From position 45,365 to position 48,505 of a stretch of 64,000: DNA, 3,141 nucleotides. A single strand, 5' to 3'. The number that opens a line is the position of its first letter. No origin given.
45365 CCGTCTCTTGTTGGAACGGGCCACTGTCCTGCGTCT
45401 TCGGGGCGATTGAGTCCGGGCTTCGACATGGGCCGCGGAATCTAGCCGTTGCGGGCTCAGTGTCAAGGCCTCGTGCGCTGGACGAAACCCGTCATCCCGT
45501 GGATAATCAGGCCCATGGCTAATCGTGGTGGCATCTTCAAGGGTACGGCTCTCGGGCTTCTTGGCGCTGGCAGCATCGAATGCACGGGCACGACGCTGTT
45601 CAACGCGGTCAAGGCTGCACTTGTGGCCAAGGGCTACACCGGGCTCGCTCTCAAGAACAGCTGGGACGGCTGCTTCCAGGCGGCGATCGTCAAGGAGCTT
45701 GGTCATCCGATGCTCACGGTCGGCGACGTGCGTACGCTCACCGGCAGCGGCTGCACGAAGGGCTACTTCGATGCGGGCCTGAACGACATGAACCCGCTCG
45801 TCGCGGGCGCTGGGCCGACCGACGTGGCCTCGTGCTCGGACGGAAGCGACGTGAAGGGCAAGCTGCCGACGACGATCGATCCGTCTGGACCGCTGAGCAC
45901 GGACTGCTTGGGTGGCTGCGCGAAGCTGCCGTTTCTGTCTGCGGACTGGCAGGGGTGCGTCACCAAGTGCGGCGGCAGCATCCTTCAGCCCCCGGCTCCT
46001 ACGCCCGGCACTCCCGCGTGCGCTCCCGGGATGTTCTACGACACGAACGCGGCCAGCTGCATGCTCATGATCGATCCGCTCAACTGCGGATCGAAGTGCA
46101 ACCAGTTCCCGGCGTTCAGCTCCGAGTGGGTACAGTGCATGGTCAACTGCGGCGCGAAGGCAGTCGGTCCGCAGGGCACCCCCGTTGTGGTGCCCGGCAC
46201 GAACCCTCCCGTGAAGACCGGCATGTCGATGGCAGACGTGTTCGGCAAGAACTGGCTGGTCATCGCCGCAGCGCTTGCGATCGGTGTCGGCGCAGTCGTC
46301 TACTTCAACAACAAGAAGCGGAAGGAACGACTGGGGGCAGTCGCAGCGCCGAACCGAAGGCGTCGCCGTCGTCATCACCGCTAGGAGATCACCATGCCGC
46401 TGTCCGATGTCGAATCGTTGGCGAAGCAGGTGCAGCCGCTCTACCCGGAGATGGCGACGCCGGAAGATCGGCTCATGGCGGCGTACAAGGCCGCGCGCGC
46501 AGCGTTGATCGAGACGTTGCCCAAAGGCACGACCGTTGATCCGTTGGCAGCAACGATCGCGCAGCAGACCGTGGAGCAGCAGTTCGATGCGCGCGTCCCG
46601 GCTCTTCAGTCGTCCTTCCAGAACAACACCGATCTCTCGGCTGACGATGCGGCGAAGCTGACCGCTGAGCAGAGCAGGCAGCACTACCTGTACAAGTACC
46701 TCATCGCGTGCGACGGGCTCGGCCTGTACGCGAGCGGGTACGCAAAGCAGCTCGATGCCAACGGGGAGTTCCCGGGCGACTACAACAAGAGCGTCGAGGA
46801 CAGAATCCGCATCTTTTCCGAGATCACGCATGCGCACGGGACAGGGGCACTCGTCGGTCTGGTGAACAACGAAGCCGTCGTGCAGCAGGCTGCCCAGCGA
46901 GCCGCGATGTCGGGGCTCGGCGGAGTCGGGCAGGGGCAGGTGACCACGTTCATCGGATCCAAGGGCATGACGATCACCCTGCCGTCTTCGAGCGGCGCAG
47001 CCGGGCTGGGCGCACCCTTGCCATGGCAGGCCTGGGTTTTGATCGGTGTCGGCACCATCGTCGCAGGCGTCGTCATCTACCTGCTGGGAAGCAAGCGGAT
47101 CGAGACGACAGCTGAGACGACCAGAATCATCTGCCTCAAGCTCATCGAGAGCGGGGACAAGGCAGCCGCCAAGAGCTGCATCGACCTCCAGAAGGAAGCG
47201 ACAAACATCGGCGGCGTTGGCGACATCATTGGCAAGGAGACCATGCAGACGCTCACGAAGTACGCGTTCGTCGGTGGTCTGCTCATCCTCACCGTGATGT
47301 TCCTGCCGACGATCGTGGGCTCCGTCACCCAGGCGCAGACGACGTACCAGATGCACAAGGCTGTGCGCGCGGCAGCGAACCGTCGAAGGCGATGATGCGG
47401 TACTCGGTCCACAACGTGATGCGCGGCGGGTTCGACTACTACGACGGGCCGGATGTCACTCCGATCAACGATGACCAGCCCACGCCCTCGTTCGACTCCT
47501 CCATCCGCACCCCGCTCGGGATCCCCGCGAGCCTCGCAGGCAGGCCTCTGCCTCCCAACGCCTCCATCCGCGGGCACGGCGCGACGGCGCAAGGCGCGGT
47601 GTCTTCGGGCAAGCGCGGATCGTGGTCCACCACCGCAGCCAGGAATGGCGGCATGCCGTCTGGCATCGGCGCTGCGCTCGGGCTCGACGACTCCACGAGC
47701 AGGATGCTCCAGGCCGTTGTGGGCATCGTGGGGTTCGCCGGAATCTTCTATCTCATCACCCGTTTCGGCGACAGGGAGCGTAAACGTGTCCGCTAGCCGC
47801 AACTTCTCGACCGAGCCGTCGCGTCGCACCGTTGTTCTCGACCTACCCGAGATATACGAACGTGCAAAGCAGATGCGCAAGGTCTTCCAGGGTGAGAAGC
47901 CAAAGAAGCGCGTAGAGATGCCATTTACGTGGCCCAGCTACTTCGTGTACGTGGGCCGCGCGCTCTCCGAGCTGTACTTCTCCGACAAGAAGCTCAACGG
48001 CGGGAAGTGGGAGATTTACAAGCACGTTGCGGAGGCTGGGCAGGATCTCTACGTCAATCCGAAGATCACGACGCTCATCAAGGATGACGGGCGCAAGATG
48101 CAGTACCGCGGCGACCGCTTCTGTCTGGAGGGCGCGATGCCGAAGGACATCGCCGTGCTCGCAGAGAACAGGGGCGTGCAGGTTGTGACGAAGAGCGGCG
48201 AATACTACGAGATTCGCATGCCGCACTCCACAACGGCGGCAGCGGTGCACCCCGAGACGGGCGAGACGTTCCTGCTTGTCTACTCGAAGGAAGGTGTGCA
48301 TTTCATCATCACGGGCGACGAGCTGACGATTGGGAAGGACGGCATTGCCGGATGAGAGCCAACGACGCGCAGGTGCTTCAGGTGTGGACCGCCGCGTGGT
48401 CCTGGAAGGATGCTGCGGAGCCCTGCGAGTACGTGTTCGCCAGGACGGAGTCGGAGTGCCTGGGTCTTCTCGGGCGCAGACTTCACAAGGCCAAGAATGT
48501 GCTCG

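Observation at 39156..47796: Tandem array of at least ten paralogous genes for Cys-rich proteins ending in a transmembrane helix plus a conserved A-x-(A/P)-N-R-R-R-R-R-R(-H-H-R) tail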

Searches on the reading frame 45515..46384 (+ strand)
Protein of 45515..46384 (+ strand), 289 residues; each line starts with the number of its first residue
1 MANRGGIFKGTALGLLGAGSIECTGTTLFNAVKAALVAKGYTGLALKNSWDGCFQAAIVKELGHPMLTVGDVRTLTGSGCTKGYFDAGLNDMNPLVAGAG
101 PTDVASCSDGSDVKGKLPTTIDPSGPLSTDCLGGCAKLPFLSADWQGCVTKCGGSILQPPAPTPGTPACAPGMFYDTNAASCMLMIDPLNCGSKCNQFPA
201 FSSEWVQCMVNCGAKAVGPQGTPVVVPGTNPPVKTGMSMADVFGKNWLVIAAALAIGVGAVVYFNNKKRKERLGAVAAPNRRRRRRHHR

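Call 7: search_protein_families(library=pfam, proteins=[window:45515-46384:+], max_evalue=1)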
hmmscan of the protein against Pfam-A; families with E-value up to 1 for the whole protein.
window:45515-46384:+ (289 aa): 3 families
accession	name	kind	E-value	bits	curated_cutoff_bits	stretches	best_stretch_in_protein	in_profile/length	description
PF00746.26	Gram_pos_anchor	-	0.12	12.8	20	1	246-270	18-42/43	LPXTG cell wall anchor motif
PF19258.4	KxYKxGKxW_sig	-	0.19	12.1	23.6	1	244-263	12-32/41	KxYKxGKxW signal peptide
PF11833.13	CPP1-like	-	0.23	11.5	28.4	1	249-276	117-144/196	Protein CHAPERONE-LIKE PROTEIN OF POR1-like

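Call 8: search_protein_families(library=phrogs, proteins=[window:45515-46384:+], max_evalue=1)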
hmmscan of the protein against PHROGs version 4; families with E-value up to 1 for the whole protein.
window:45515-46384:+ (289 aa): 0 families

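Call 45: search_protein_families(library=ncbifam, proteins=[window:45515-46384:+], max_evalue=1)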
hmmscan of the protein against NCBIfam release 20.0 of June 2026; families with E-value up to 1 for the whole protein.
window:45515-46384:+ (289 aa): 0 families

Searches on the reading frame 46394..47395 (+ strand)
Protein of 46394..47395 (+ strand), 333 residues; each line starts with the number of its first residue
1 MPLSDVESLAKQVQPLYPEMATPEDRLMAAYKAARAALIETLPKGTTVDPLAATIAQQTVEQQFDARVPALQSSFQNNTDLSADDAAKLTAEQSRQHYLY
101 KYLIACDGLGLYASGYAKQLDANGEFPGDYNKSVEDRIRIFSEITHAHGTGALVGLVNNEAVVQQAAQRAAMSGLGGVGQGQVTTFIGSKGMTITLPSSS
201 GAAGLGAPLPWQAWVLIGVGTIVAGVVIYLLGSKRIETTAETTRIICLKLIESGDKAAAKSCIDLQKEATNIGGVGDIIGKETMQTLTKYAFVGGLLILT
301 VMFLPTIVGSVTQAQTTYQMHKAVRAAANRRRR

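Call 7: search_protein_families(library=pfam, proteins=[window:46394-47395:+], max_evalue=1)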
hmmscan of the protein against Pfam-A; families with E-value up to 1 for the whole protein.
window:46394-47395:+ (333 aa): 5 families
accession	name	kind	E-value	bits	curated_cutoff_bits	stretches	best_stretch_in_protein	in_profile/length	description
PF05545.16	FixQ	-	0.015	15.7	29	0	212-238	11-37/49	Cbb3-type cytochrome oxidase component FixQ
PF07332.16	Phage_holin_3_6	-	0.12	12.9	28.4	1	167-238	29-96/116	Putative Actinobacterial Holin-X, holin superfamily III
PF23229.2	DUF7067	-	0.12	12.7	27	1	21-57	20-55/56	Alpha-glucan water dikinase, DUF7067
PF01708.21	Gemini_mov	-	0.18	12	25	1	193-231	16-54/92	Geminivirus putative movement protein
PF01252.23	Peptidase_A8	-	0.19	12.4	25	1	194-255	35-93/142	Signal peptidase (SPase) II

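Call 8: search_protein_families(library=phrogs, proteins=[window:46394-47395:+], max_evalue=1)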
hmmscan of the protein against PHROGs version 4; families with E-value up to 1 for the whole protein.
window:46394-47395:+ (333 aa): 3 families
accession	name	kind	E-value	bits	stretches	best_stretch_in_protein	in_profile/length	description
phrog_8722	-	unknown function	0.12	13.5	1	266-318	76-128/185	-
phrog_8032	-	unknown function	0.2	12.8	1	189-259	19-88/173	-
phrog_3769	-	unknown function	0.47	11.2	0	211-246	106-140/186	-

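Call 45: search_protein_families(library=ncbifam, proteins=[window:46394-47395:+], max_evalue=1)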
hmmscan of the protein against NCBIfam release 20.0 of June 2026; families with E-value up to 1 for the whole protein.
window:46394-47395:+ (333 aa): 1 family
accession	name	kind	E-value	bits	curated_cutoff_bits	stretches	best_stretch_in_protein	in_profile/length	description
NF033634.1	SLATT_1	domain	0.25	11.3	41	1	192-250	30-91/132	SLATT domain-containing protein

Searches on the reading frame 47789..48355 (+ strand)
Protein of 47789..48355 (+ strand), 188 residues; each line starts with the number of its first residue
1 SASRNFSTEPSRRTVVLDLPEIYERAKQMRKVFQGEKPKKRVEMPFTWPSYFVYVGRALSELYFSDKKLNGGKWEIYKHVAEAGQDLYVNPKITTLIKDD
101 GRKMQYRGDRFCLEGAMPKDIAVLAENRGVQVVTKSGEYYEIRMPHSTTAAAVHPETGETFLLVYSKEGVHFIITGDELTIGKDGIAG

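Call 64: search_protein_families(library=pfam, proteins=[window:47789-48355:+], max_evalue=0.1)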
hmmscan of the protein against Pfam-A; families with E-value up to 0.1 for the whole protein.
window:47789-48355:+ (188 aa): 0 families
